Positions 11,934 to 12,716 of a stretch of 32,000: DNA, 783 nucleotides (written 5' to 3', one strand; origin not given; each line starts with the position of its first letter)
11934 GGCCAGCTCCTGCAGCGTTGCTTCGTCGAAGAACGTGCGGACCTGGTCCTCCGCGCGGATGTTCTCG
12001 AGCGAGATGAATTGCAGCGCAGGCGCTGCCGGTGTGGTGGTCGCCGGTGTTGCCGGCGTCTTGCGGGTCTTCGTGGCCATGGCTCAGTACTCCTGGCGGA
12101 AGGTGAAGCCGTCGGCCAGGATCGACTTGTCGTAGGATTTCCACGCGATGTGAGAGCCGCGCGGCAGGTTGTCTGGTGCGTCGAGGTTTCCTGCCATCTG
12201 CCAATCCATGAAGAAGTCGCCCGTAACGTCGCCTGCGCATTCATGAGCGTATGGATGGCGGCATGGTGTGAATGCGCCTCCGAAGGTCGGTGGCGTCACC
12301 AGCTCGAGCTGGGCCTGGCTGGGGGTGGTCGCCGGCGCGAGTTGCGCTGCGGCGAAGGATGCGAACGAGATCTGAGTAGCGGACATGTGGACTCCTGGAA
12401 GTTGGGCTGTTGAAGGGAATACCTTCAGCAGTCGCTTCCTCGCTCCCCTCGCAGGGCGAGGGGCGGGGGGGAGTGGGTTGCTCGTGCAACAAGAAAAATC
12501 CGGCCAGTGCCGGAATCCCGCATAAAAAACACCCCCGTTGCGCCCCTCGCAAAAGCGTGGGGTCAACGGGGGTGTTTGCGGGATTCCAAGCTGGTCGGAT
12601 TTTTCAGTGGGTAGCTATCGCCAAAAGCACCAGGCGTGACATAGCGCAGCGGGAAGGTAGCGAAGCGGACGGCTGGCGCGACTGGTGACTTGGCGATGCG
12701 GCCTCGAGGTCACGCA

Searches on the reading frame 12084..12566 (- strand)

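Call 14: search_protein_families(library=pfam, proteins=[window:12084-12566:-], max_evalue=0.01)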
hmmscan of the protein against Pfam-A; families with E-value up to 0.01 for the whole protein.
window:12084-12566:- (160 aa): 0 families

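Call 15: search_protein_families(library=phrogs, proteins=[window:12084-12566:-], max_evalue=0.01)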
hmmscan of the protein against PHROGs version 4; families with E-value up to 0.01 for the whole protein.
window:12084-12566:- (160 aa): 0 families

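Call 49: search_protein_families(library=pfam, proteins=[window:12084-12566:-], max_evalue=5)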
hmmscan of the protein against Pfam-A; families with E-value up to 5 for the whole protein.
window:12084-12566:- (160 aa): 1 family
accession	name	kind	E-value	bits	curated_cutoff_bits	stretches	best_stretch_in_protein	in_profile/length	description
PF19680.4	DUF6182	-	0.27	11.1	25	1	33-90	118-170/242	Family of unknown function (DUF6182)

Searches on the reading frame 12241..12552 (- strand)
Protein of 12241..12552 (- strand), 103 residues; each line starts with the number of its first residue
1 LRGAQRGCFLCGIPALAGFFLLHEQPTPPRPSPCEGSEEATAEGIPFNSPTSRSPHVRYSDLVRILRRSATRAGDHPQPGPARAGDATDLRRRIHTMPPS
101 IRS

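Call 77: search_protein_families(library=pfam, proteins=[window:12241-12552:-], max_evalue=10)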
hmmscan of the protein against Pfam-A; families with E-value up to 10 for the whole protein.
window:12241-12552:- (103 aa): 1 family
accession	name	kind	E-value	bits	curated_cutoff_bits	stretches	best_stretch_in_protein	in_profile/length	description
PF10714.14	LEA_6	-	0.0092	16.5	27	1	36-89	14-62/86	Late embryogenesis abundant protein 18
